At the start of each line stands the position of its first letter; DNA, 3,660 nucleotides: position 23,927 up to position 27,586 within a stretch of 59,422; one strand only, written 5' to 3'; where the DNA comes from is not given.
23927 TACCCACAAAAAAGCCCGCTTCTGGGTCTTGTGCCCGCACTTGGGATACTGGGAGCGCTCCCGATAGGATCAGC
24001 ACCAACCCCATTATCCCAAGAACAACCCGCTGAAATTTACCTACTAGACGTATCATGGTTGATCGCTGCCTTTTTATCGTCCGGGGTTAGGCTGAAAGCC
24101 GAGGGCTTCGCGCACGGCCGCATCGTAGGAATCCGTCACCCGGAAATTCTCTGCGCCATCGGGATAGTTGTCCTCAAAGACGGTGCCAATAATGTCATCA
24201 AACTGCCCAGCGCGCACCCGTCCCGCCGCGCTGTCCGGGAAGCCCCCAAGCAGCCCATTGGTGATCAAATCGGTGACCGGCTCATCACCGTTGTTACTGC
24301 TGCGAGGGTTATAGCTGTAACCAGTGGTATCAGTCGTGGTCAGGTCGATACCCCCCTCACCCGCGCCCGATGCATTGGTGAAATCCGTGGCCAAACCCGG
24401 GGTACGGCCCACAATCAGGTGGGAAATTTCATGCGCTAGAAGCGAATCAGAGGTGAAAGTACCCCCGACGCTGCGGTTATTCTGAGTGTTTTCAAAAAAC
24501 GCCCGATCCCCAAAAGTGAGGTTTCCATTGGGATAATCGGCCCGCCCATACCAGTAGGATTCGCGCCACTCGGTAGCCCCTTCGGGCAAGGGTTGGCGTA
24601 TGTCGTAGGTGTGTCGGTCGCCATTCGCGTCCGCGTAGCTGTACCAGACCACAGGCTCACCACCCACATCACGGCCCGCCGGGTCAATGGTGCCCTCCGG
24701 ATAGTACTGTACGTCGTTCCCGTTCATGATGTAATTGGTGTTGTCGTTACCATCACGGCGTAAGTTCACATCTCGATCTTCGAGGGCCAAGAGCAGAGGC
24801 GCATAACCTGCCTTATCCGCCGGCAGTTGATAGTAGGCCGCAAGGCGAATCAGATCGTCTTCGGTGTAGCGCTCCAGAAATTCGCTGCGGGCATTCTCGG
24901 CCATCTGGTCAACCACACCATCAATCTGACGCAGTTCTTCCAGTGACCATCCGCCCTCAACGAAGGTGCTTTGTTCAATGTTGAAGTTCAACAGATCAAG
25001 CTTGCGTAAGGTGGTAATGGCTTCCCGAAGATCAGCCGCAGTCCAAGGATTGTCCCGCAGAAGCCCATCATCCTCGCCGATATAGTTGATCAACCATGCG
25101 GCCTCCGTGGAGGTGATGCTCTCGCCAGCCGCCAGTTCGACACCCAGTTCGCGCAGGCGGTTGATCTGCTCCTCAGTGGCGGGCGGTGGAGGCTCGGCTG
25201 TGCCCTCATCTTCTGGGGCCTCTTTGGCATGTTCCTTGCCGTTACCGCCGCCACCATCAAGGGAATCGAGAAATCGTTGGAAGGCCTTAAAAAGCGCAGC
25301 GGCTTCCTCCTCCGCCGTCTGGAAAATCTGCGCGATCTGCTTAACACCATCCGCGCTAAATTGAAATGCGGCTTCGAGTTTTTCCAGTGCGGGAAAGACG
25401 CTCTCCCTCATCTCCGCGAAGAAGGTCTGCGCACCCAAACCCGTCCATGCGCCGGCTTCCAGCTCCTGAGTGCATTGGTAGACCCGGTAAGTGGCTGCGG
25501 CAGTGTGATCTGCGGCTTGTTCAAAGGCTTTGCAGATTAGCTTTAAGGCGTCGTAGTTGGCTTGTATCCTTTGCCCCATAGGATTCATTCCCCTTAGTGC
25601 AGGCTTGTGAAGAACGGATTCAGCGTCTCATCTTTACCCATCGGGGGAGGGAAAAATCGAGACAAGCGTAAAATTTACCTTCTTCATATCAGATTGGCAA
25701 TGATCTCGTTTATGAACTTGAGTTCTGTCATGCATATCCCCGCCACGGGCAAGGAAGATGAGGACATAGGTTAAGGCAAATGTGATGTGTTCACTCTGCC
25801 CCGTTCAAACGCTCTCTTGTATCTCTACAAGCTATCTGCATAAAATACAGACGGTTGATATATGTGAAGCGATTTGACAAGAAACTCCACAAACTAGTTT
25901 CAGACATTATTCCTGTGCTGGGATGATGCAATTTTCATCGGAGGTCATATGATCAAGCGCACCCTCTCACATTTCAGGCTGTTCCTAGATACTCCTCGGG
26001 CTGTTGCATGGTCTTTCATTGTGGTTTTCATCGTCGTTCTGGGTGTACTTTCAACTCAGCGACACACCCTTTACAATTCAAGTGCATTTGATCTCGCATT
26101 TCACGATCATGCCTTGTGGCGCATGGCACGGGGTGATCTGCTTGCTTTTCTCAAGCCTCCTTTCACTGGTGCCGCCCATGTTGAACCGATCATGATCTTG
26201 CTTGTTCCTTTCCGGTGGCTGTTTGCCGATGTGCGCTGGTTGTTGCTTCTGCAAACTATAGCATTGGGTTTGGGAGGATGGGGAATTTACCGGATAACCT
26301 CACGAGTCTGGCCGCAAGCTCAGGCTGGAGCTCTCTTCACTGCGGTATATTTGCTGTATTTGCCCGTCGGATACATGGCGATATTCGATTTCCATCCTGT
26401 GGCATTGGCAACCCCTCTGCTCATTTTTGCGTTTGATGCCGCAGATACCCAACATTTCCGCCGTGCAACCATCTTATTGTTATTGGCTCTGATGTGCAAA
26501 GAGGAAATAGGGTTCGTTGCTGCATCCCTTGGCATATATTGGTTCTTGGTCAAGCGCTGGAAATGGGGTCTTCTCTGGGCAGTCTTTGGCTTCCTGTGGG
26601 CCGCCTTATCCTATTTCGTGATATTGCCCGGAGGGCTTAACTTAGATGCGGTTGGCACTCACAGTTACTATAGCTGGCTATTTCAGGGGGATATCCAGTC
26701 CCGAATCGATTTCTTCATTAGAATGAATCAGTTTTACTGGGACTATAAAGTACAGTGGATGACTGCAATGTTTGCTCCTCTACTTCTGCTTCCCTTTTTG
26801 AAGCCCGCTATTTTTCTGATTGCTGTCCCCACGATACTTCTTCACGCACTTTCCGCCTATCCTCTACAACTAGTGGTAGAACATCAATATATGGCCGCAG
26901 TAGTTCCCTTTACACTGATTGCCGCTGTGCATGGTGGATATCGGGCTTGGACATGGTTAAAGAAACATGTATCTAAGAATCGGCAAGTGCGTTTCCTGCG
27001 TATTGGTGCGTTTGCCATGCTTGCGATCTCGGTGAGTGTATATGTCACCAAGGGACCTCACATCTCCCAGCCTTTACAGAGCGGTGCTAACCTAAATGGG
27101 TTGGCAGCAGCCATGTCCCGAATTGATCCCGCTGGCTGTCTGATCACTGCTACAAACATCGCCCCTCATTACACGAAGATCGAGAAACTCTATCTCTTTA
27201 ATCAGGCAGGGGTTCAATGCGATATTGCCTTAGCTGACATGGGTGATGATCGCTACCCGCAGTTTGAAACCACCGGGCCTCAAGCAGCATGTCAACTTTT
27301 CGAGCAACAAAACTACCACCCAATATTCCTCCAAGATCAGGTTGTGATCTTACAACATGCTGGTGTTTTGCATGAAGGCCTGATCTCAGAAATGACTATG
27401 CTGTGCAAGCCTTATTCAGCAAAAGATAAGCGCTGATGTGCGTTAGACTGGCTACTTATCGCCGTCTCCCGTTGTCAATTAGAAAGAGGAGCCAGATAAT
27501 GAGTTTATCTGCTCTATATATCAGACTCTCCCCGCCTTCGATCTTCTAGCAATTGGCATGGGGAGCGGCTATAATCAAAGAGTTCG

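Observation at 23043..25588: WXG100-like domain fused to a HExxH metallopeptidase toxin domain, followed by a secreted beta-propeller gene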

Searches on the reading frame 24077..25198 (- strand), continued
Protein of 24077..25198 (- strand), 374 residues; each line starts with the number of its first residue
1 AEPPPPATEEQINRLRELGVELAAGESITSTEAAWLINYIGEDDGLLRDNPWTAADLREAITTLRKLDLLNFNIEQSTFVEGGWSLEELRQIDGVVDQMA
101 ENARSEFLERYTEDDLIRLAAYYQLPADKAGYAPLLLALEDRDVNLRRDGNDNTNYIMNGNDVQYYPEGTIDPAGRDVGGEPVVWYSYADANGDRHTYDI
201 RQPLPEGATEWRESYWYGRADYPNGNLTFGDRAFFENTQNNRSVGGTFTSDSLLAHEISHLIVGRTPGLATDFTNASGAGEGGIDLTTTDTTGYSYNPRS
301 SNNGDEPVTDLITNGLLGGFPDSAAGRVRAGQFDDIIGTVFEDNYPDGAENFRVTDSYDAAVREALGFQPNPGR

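Call 86: fold_search(model_id=the predicted structure, library=viral)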
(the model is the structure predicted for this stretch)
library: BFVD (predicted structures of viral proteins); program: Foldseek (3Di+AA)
matches with E <= 10: 109; with E <= 0.001: 0
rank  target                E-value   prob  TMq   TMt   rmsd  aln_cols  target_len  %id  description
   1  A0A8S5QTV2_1          3.0e-01  0.13  0.20  0.09  19.1       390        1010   10  Nuclease [Podoviridae sp. ctKS020]
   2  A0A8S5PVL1            3.1e-01  0.77  0.32  0.45   7.2       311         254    9  Metalloprotease [Siphoviridae sp. ctd9R8]
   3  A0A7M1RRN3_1          4.0e-01  0.35  0.21  0.10  11.6       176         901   12  Exonuclease [uncultured phage cr4_1]
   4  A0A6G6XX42            9.3e-01  0.04  0.11  0.07  19.8       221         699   13  (no name in the UniProt tables at hand)
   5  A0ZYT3                1.3e+00  0.09  0.07  0.23  13.7       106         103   15  Uncharacterized protein [Halorubrum virus BJ1]
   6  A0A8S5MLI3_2          1.5e+00  0.05  0.14  0.05  18.0       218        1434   14  Crystallin beta/gamma motif-containing protein [Podoviridae sp. ctlpi2]
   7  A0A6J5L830            1.6e+00  0.02  0.13  0.10  32.3       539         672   11  Phage tail tape measure protein [uncultured Caudovirales phage]
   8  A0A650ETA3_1          1.7e+00  0.05  0.17  0.08  16.5       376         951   11  (no name in the UniProt tables at hand)
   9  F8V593                1.7e+00  0.02  0.13  0.14  20.3       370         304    9  Uncharacterized protein R210 [Acanthamoeba polyphaga mimivirus]
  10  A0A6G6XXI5            2.5e+00  0.82  0.08  0.14   1.4        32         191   25  (no name in the UniProt tables at hand)
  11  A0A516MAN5            2.5e+00  0.06  0.17  0.19  19.4       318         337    8  (no name in the UniProt tables at hand)
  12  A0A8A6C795            2.6e+00  0.01  0.10  0.09  23.6       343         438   13  (no name in the UniProt tables at hand)
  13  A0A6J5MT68            2.8e+00  0.18  0.09  0.36   2.8        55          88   18  Uncharacterized protein [uncultured Caudovirales phage]
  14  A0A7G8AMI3            2.8e+00  0.02  0.05  0.05  14.7       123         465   13  (no name in the UniProt tables at hand)
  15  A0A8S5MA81            3.2e+00  0.06  0.12  0.28  13.9       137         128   12  Metallopeptidase [Siphoviridae sp. ctsDY37]
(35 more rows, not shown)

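Call 92: find_encoding_contigs(protein=P0010, flank=10000, max_places=2)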
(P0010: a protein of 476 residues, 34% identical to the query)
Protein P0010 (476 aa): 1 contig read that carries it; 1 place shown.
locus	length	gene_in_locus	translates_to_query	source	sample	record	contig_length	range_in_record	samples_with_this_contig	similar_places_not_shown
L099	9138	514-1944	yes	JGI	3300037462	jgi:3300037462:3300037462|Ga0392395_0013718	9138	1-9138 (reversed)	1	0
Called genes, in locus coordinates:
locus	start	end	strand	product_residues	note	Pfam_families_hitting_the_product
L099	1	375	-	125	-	?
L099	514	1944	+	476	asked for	-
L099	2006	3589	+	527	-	-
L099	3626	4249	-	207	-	PF01936:NYN (faint)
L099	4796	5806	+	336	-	PF25175:Beta-prop_WDR5, PF23381:Beta-prop_IFT122_1st, PF24814:WD40_Prp19, PF25174:Beta-prop_THOC3, PF23414:Beta-prop_EML_2, PF24796:WDR55, PF24807:WD40_CDC20-Fz, PF24814:WD40_Prp19, +29 more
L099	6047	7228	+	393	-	-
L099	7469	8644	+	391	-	-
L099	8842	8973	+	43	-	-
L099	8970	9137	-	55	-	?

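Call 93: find_encoding_contigs(protein=P0011, flank=10000, max_places=2)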
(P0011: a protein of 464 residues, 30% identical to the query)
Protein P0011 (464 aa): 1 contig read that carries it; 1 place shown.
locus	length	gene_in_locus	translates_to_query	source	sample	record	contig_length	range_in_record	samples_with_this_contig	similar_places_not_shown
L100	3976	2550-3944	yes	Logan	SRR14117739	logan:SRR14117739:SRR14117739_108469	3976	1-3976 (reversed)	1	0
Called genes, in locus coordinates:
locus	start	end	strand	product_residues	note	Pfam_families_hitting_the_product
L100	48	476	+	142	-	-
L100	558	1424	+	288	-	PF05065:Phage_capsid (weak)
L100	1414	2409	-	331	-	PF00930:DPPIV_N (faint), PF26550:Tricorn_2nd (faint), PF07676:PD40 (faint), PF25174:Beta-prop_THOC3 (faint), PF25460:Beta-prop_Aladin (faint), PF26549:Tricorn_N (faint)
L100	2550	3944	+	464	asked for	-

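Call 94: find_encoding_contigs(protein=P0009, flank=10000, max_places=2)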
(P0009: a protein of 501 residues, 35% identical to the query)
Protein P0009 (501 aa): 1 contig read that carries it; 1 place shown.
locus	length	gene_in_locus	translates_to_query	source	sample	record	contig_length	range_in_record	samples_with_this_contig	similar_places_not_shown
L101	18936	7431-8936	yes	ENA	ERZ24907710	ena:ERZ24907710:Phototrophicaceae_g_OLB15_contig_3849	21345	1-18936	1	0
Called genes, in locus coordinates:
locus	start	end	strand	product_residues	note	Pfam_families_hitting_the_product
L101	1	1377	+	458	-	?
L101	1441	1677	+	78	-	-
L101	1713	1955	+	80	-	-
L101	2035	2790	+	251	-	PF00106:adh_short, PF08659:KR, PF13561:adh_short_C2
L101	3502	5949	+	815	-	PF00403:HMA (weak), PF00122:E1-E2_ATPase, PF00702:Hydrolase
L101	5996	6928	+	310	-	PF00892:EamA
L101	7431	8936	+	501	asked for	-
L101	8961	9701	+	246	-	-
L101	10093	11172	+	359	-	PF00033:Cytochrome_B, PF13631:Cytochrom_B_N_2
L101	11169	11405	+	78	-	-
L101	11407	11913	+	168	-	-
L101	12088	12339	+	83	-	-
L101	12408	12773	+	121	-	PF00403:HMA (weak)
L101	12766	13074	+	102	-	PF00403:HMA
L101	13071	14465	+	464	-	-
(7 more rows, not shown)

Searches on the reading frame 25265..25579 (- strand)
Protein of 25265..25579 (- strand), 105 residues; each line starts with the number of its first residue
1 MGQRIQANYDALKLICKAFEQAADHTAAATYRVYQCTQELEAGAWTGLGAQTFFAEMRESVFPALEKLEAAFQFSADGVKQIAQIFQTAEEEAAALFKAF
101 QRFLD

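Call 101: search_solved_structures(query=A8, max_evalue=1, show_alignments=2)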
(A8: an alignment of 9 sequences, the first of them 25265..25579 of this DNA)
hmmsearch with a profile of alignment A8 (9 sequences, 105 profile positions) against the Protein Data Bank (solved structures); distinct sequences matched with E-value up to 1: 39.
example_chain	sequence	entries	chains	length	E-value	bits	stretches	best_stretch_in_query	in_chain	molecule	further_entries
3zbh_A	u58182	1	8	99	2.2e-06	31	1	4-99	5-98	ESXA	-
7y9n_A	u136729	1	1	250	1.4e-05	28.4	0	19-99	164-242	Spike protein S2',5HB-H2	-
4lws_A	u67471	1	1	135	5.2e-05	26.6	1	8-102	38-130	Uncharacterized protein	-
1wa8_B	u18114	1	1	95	0.0001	25.6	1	7-95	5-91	6 KDA EARLY SECRETORY ANTIGENIC TARGET (ESAT-6)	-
3fav_B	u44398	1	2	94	0.00011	25.5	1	7-95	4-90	6 kDa early secretory antigenic target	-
4j7j_A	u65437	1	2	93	0.0024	21.2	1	4-90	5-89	secreted protein EsxB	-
4j41_A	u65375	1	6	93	0.0029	21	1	4-90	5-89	secreted protein EsxB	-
4iyh_A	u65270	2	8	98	0.0043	20.4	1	4-95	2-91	Secreted protein EsxB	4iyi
4j42_A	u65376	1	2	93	0.0048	20.3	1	4-90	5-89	secreted protein EsxB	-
3gvm_A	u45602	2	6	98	0.006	19.9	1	4-97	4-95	Putative uncharacterized protein SAG1039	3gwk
4j10_A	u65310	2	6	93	0.0082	19.5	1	4-90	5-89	SECRETED PROTEIN ESXB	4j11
3o9o_A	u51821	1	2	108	0.011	19.1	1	4-97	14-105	Uncharacterized protein gbs1074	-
4j7k_A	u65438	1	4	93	0.012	19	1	4-89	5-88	secreted protein EsxB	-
2vrz_A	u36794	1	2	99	0.023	18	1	6-93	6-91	VIRULENCE FACTOR ESXA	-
2vs0_A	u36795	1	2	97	0.024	18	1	6-93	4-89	VIRULENCE FACTOR ESXA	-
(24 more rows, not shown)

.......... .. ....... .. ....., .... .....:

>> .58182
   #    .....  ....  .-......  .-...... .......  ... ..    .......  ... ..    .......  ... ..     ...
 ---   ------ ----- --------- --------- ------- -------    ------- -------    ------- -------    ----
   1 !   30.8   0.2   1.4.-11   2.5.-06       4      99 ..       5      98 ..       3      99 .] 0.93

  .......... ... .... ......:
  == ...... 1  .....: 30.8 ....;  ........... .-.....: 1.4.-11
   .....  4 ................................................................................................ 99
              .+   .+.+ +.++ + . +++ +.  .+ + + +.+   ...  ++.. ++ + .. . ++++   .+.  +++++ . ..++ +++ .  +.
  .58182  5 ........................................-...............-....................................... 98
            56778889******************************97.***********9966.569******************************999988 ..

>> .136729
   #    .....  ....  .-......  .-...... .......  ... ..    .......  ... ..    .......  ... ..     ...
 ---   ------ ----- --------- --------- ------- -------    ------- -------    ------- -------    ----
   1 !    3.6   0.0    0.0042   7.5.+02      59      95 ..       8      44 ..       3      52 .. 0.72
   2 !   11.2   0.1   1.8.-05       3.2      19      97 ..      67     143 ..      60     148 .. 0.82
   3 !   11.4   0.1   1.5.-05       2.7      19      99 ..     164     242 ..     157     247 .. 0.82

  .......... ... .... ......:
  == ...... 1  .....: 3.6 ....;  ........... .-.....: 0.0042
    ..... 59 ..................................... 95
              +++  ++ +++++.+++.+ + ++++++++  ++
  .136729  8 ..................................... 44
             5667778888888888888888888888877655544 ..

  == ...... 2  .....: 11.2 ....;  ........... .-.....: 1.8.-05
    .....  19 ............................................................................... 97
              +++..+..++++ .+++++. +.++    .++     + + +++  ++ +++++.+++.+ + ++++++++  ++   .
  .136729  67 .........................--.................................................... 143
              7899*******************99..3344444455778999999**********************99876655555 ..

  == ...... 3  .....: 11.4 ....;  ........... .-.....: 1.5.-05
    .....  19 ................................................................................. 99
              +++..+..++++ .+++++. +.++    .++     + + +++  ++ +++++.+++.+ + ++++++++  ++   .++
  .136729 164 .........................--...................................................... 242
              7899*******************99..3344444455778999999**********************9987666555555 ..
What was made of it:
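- On WXG100 / ESAT-6-like superfamily: The family N-terminal profile aligns end to end with EsxA 3zbh (2.2e-6), ESAT-6 1wa8/3fav (1e-4), EsxB and SAG1039 (call 101).
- The N-terminal profile hits solved EsxA, ESAT-6 and EsxB chains end to end (call 101).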

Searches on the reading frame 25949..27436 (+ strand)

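Call 10: search_protein_families(library=pfam, proteins=[window:25949-27436:+], max_evalue=0.00001)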
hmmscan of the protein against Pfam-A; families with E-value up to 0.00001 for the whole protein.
window:25949-27436:+ (495 aa): 1 family
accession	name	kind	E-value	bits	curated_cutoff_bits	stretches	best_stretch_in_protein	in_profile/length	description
PF09852.15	DUF2079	-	1.2e-42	147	28.2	1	38-419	1-402/459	Predicted membrane protein (DUF2079)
